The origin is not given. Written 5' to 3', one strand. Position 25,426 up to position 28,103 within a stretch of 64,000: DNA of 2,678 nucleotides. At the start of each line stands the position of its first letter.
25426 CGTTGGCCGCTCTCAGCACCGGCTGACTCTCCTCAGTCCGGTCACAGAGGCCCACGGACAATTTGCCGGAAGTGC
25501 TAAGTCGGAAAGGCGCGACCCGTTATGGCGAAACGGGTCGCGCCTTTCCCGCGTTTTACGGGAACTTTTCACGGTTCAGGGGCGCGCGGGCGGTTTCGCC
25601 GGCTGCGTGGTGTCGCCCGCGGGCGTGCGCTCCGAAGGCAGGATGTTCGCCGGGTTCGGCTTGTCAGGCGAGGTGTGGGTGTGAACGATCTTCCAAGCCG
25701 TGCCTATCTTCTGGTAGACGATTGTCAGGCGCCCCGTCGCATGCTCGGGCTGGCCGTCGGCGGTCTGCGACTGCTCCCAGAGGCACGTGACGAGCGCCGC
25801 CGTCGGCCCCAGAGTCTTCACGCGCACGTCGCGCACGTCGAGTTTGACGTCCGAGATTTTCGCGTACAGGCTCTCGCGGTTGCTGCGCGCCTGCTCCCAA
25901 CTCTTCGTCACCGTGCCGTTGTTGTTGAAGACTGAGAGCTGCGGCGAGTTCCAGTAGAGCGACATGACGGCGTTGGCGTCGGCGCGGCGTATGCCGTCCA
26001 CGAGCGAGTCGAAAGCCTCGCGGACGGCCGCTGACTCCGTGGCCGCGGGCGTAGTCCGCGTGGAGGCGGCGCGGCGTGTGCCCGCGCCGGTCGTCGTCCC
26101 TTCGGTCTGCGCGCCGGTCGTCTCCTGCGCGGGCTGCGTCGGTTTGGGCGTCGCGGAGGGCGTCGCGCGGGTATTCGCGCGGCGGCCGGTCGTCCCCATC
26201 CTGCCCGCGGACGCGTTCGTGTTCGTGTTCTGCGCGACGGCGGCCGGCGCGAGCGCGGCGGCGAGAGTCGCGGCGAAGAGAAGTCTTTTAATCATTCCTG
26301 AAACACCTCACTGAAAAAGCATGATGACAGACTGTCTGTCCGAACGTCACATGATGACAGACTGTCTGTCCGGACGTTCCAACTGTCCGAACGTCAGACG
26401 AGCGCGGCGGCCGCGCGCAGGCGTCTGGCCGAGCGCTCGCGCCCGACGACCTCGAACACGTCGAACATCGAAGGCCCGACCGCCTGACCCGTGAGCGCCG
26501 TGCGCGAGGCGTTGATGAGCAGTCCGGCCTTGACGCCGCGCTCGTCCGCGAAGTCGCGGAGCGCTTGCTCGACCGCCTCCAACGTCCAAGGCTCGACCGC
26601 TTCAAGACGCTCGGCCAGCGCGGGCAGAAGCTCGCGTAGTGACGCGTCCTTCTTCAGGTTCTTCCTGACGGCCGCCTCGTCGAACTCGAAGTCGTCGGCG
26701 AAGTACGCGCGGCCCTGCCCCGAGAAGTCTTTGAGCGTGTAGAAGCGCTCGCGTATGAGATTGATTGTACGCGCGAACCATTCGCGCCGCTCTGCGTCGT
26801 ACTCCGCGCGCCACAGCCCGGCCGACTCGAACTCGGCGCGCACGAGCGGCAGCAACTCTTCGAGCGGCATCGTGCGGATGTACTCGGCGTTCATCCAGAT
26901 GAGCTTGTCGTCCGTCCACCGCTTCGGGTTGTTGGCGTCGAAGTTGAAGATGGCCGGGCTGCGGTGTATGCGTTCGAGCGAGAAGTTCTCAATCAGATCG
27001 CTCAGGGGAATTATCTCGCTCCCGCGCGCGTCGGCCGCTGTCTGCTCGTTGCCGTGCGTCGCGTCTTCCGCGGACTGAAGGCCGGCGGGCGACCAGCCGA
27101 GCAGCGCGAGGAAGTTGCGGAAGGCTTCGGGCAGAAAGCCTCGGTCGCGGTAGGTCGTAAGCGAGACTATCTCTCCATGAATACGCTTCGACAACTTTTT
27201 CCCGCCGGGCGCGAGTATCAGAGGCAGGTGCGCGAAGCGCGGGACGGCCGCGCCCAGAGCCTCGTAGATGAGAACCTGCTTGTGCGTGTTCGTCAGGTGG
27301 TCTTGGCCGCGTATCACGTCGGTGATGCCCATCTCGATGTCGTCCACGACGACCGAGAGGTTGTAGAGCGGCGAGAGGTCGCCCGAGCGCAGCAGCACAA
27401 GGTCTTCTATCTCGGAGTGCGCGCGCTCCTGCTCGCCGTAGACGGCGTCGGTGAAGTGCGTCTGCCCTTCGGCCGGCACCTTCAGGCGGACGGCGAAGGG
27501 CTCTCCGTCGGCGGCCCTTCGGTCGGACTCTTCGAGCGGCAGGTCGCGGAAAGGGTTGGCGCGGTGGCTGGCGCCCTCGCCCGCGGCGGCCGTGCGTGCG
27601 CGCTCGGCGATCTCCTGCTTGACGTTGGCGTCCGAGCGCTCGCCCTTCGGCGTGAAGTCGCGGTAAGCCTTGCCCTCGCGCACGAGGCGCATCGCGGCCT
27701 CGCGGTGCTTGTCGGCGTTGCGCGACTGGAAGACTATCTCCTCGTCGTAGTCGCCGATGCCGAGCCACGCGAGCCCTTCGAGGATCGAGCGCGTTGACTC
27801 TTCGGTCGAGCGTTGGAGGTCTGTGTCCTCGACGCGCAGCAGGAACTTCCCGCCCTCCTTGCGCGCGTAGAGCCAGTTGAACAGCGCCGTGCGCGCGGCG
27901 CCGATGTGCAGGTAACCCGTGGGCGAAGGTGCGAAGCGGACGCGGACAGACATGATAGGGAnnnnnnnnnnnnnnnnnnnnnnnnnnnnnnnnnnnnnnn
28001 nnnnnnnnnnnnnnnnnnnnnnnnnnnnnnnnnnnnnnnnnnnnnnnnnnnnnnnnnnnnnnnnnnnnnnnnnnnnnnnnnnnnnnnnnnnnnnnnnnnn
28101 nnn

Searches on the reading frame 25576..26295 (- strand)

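Call 9: search_protein_families(library=pfam, proteins=[window:25576-26295:-], max_evalue=0.001)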
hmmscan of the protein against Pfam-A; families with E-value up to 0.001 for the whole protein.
window:25576-26295:- (239 aa): 3 families
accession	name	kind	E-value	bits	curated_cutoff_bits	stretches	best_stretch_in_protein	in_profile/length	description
PF13474.12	SnoaL_3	-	3.1e-14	53.8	22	1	91-210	1-118/121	SnoaL-like domain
PF14534.12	DUF4440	-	3.6e-10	40.7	25.2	1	91-203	1-107/107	Domain of unknown function (DUF4440)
PF08332.16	CaMKII_AD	-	2.7e-08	34.5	22.1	1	91-210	5-126/128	Calcium/calmodulin dependent protein kinase II association domain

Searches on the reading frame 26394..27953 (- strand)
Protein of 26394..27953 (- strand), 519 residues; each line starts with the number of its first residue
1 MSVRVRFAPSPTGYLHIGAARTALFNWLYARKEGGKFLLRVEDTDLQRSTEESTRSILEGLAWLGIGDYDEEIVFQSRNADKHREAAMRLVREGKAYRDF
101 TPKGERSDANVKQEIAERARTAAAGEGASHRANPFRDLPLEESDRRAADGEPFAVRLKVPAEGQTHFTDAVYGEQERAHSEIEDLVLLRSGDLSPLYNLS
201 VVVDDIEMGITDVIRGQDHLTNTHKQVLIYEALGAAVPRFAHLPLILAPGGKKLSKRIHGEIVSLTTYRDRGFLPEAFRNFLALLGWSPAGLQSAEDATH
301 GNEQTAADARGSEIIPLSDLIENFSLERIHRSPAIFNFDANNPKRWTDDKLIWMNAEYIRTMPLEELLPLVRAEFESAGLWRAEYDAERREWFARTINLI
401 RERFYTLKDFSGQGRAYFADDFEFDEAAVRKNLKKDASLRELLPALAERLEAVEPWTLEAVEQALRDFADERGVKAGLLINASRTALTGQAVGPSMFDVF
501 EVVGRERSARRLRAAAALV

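Call 9: search_protein_families(library=pfam, proteins=[window:26394-27953:-], max_evalue=0.001)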
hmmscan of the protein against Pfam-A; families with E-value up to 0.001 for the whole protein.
window:26394-27953:- (519 aa): 2 families
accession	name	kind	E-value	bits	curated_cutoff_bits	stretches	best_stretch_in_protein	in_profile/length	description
PF00749.27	tRNA-synt_1c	-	2.6e-81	273.4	23.4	1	3-294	2-284/314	tRNA synthetases class I (E and Q), catalytic domain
PF19269.4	Anticodon_2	-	2.8e-33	115.7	23.6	1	385-515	9-140/141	Anticodon binding domain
